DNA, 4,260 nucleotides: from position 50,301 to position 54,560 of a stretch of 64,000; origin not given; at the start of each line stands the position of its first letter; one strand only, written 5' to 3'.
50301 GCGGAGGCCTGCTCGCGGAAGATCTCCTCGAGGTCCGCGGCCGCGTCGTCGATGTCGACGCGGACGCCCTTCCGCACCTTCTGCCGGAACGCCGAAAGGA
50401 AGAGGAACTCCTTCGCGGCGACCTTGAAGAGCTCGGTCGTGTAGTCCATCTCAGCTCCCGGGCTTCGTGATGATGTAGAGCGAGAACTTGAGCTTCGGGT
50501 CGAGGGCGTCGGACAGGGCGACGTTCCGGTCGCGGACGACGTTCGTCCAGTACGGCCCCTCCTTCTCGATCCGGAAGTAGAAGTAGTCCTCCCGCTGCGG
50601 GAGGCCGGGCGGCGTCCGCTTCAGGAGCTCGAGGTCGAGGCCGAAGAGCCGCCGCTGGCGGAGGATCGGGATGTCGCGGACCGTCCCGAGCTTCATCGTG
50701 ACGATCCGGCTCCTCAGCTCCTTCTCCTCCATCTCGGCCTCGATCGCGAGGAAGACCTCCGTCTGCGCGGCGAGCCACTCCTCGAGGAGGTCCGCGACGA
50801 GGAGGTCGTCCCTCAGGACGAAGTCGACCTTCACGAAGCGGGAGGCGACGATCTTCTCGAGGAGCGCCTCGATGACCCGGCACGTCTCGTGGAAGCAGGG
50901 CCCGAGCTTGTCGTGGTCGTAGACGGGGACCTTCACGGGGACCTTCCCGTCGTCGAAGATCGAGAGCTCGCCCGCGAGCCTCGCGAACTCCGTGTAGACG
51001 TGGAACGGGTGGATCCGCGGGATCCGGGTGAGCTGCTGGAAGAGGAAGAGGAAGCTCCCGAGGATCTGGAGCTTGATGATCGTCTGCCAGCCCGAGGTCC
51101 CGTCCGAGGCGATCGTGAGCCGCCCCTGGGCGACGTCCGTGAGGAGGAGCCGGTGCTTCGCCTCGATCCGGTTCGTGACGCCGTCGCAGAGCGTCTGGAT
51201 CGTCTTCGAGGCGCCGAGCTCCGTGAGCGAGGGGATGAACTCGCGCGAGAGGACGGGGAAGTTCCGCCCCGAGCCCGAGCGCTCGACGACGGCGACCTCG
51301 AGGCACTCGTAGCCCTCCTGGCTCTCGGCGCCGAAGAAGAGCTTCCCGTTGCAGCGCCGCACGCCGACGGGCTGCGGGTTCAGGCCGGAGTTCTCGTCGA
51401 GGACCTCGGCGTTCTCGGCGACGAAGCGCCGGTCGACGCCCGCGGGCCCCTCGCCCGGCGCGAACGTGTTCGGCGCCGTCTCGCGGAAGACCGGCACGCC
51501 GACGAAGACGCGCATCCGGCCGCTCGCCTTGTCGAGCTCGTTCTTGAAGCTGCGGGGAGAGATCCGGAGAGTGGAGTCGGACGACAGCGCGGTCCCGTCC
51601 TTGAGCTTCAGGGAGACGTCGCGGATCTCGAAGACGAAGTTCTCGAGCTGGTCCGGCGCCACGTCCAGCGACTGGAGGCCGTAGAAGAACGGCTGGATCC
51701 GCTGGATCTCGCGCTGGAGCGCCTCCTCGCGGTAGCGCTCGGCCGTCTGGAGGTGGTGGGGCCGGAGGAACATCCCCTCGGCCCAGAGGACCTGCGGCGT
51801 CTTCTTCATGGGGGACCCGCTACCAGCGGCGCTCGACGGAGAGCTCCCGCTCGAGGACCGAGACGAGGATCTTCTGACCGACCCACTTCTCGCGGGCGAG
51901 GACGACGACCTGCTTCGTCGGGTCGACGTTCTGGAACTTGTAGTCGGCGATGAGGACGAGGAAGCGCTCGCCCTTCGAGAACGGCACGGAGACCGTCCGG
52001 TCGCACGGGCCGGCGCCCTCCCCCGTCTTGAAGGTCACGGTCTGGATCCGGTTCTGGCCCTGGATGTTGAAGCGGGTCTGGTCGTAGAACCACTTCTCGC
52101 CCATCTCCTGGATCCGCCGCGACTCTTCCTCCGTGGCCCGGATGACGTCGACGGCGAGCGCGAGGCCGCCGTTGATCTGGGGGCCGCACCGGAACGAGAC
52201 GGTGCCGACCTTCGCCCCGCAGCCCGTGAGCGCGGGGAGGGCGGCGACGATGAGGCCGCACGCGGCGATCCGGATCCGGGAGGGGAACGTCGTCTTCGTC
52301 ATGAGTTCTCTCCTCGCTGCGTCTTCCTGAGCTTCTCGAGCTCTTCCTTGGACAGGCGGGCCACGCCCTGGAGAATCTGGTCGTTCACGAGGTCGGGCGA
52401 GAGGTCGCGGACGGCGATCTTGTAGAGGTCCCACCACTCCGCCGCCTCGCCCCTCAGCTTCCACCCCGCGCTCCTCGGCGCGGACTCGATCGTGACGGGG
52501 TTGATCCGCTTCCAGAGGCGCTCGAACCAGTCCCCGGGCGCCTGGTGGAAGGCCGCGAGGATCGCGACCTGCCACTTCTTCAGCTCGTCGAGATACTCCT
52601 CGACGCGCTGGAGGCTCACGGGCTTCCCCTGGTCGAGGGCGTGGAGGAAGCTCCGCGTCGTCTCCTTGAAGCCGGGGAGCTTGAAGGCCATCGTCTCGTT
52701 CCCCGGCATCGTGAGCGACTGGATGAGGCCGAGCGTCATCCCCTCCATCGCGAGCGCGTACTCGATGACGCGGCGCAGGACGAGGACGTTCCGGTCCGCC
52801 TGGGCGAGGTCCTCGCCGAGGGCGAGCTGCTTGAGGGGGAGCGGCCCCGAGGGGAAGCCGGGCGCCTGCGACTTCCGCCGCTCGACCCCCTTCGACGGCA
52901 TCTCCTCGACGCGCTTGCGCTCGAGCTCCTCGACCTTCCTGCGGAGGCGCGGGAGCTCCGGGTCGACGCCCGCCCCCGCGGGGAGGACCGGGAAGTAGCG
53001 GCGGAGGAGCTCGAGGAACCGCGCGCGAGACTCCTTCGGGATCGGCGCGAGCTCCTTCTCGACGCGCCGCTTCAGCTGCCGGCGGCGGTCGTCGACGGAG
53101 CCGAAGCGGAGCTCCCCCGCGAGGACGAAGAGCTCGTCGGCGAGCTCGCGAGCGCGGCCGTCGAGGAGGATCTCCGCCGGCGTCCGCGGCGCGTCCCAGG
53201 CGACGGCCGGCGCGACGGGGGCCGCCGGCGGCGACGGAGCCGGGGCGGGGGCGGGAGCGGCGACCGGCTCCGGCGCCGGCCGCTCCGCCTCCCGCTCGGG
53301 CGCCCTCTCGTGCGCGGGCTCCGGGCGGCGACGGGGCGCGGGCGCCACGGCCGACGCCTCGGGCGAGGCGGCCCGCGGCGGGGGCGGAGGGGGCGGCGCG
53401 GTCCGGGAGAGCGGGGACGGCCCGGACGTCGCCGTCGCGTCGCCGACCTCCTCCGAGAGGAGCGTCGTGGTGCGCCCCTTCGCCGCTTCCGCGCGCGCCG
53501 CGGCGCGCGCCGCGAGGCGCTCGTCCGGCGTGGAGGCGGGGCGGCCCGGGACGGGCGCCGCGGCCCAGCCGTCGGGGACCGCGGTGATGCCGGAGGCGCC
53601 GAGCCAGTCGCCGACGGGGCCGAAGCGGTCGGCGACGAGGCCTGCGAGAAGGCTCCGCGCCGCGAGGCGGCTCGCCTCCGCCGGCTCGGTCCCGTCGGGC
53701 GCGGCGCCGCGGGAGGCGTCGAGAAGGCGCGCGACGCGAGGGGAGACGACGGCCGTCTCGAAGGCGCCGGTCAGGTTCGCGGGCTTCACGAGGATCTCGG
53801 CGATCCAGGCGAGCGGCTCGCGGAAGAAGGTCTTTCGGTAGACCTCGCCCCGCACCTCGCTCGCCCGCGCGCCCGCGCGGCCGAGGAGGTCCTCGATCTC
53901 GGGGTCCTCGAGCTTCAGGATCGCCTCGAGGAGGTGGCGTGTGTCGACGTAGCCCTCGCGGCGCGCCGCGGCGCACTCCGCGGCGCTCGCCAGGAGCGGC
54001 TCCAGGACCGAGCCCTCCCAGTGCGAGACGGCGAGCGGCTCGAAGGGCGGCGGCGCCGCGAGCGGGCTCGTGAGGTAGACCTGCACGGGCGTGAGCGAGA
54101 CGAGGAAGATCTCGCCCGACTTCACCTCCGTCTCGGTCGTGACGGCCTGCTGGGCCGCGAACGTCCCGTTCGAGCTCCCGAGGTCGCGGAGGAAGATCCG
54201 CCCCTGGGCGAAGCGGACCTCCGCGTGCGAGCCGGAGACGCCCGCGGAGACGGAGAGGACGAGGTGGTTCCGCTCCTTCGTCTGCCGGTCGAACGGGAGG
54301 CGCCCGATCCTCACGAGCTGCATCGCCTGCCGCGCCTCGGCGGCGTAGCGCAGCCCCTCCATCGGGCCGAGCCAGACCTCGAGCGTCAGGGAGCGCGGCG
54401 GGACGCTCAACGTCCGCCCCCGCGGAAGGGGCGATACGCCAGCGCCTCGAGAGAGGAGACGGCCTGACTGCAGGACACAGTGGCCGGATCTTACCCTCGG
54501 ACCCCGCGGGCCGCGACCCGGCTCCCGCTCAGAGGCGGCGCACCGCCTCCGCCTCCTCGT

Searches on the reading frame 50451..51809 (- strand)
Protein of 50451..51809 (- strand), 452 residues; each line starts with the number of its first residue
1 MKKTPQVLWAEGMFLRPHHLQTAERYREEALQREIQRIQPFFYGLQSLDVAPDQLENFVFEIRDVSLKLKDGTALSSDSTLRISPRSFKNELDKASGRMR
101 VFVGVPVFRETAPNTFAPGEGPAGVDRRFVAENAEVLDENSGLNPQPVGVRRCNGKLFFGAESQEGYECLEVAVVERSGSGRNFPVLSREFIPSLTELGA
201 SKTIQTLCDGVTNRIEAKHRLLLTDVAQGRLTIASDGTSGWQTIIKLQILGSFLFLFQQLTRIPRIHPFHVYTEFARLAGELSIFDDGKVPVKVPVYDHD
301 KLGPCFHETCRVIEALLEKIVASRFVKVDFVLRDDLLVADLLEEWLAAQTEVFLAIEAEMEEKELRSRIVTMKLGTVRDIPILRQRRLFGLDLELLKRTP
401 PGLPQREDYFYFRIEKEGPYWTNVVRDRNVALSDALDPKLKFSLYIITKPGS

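Call 55: search_protein_families(library=pfam, proteins=[window:50451-51809:-], max_evalue=0.00001)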
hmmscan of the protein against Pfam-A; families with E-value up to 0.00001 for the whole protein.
window:50451-51809:- (452 aa): 1 family
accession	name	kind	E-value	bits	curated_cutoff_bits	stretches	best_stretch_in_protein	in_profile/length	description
PF05936.17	T6SS_VasE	-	6.9e-81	272.6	23.4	1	19-433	1-414/429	Bacterial Type VI secretion, VC_A0110, EvfL, ImpJ, VasE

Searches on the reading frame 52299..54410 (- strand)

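Call 56: search_protein_families(library=pfam, proteins=[window:52299-54410:-], max_evalue=0.00001)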
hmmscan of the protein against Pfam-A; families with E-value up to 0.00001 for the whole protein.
window:52299-54410:- (703 aa): 1 family
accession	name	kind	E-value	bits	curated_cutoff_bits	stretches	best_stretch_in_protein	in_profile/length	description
PF00498.31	FHA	-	1.6e-10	41.7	20.7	1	33-102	1-64/67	FHA domain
